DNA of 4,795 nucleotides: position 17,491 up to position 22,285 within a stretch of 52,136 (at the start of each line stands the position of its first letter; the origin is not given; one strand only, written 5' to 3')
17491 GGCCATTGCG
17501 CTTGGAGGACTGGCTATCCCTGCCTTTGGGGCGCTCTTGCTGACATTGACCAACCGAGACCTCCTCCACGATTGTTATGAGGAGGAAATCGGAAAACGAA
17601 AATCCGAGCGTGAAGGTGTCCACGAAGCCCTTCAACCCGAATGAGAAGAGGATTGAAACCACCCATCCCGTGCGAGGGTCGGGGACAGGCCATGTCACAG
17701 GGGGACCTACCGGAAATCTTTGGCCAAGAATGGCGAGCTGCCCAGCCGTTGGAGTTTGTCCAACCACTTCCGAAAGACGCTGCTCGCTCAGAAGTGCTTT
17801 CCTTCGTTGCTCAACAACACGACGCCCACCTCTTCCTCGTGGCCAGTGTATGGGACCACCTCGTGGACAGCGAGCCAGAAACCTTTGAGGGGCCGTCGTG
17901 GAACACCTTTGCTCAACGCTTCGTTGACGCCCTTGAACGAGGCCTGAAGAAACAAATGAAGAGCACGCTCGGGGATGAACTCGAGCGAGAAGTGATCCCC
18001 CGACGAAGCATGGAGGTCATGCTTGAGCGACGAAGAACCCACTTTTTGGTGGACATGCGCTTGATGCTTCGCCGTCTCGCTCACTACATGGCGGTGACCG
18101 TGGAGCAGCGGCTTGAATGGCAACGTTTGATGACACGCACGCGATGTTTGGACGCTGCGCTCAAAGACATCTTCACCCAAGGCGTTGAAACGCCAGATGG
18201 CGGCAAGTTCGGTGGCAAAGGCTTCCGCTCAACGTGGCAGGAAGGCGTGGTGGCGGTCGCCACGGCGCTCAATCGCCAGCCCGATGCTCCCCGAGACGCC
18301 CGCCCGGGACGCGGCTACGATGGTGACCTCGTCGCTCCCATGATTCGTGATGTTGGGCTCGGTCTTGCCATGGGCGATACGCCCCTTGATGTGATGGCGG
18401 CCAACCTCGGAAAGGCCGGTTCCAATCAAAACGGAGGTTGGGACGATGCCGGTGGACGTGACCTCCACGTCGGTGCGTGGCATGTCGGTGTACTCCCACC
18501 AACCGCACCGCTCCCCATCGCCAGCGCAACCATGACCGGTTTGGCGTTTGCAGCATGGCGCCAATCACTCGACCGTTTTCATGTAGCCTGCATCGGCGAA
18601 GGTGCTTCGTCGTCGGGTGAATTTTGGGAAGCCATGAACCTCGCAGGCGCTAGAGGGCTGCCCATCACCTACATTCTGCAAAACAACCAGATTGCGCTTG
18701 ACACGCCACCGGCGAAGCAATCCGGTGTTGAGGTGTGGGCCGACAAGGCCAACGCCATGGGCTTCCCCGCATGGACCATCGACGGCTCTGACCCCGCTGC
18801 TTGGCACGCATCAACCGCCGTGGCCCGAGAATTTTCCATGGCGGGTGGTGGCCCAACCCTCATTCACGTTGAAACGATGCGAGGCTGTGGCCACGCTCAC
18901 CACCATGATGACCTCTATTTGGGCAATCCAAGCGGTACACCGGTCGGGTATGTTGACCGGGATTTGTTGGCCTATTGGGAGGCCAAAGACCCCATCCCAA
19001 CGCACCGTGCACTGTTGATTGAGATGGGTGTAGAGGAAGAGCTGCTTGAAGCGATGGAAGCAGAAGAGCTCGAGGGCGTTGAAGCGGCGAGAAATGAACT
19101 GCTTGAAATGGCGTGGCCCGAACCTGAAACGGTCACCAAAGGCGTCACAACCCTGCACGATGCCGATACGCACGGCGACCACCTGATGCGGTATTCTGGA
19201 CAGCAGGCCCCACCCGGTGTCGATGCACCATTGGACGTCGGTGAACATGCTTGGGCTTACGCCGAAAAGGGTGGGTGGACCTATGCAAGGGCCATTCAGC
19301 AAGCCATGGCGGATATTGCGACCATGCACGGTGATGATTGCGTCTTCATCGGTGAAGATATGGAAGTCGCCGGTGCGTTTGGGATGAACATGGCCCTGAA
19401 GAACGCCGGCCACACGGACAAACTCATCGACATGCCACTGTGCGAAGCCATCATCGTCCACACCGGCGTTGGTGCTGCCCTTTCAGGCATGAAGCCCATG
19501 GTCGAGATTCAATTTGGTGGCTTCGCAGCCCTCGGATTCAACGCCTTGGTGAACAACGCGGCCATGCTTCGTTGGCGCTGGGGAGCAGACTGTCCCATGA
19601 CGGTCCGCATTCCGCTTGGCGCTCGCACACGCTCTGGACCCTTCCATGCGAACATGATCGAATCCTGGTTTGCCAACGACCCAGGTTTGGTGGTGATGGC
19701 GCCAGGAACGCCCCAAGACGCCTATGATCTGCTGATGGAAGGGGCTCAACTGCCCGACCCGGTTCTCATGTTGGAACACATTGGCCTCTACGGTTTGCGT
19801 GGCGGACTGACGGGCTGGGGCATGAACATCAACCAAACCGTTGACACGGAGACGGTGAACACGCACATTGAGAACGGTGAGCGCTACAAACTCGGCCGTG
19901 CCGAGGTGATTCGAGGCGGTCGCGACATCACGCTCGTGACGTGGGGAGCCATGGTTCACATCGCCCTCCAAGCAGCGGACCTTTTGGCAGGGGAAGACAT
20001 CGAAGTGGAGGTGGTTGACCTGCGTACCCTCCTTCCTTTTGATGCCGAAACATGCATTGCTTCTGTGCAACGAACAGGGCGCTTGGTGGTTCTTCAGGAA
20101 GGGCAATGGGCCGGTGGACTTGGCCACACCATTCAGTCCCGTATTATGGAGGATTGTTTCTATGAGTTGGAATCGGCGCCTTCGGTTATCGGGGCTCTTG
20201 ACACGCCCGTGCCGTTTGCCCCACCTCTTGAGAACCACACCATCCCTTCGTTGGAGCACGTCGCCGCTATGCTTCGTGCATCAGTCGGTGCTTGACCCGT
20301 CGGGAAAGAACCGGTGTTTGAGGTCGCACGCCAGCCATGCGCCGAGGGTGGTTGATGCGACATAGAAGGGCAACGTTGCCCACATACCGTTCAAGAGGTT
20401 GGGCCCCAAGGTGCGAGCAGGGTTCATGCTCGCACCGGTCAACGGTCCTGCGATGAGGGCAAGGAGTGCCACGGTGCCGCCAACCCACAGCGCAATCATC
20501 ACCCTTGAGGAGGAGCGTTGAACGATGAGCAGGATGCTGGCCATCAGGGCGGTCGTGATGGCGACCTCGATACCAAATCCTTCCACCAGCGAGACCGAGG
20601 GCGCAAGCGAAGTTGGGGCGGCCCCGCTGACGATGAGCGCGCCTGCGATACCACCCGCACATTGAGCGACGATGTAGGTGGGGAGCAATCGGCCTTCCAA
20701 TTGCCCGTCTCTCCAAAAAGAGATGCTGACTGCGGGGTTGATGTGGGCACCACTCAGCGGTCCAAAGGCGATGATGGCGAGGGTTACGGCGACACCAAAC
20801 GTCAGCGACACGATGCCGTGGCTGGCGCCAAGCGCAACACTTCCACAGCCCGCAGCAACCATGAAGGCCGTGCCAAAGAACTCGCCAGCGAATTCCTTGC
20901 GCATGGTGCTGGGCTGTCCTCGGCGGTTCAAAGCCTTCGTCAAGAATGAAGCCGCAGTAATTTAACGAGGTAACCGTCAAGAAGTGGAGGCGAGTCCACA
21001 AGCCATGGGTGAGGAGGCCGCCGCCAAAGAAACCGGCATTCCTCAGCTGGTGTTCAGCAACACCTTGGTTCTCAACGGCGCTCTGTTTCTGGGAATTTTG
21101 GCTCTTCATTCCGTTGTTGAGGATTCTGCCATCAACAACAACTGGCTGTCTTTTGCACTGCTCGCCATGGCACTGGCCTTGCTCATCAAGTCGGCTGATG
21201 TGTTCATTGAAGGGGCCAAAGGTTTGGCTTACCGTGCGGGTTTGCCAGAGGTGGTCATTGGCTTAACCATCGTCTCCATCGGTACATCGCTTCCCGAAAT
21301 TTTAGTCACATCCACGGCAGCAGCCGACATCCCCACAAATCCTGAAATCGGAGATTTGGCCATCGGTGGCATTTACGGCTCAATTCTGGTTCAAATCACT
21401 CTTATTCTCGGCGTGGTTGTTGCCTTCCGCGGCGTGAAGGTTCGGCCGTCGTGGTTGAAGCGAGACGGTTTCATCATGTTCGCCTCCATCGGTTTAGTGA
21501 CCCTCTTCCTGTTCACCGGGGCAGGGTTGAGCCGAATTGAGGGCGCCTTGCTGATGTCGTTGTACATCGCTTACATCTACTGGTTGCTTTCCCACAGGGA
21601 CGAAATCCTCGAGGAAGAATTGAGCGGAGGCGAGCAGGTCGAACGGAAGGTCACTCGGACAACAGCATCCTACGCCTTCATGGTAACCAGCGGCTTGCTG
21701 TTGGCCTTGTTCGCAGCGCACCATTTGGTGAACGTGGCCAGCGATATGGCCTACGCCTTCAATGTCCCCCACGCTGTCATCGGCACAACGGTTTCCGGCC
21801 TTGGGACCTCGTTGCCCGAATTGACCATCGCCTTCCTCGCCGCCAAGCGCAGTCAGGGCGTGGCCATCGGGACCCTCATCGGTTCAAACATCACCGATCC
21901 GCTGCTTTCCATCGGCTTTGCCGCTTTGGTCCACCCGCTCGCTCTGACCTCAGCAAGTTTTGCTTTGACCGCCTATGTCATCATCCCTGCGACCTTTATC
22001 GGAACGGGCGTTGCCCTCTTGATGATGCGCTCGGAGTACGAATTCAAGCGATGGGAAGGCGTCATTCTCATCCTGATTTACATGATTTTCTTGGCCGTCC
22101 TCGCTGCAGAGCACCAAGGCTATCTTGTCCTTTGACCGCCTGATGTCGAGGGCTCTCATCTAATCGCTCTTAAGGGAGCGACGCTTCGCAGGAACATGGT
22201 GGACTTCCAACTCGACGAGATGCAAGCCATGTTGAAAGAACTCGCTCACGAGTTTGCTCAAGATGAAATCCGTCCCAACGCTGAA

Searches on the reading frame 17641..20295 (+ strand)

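Call 75: search_protein_families(library=pfam, proteins=[window:17641-20295:+], max_evalue=0.00001)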
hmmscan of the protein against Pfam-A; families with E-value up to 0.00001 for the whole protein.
window:17641-20295:+ (884 aa): 3 families
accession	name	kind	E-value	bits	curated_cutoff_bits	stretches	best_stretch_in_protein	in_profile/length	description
PF02780.25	Transketolase_C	-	5.2e-35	120.5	25.9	1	752-874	1-124/124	Transketolase, C-terminal domain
PF00676.26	E1_dh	-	1.5e-33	116.5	22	1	227-486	45-290/300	Dehydrogenase E1 component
PF02779.29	Transket_pyr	-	5.6e-20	72.1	27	1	547-717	4-172/174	Transketolase, pyrimidine binding domain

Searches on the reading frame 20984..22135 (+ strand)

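Call 8: search_protein_families(library=pfam, proteins=[window:20984-22135:+], max_evalue=0.001)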
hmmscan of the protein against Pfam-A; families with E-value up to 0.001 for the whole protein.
window:20984-22135:+ (383 aa): 1 family
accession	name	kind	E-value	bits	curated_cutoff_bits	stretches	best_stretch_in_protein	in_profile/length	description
PF01699.29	Na_Ca_ex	-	2.2e-48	164.5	24.9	2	56-202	2-150/151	Sodium/calcium exchanger protein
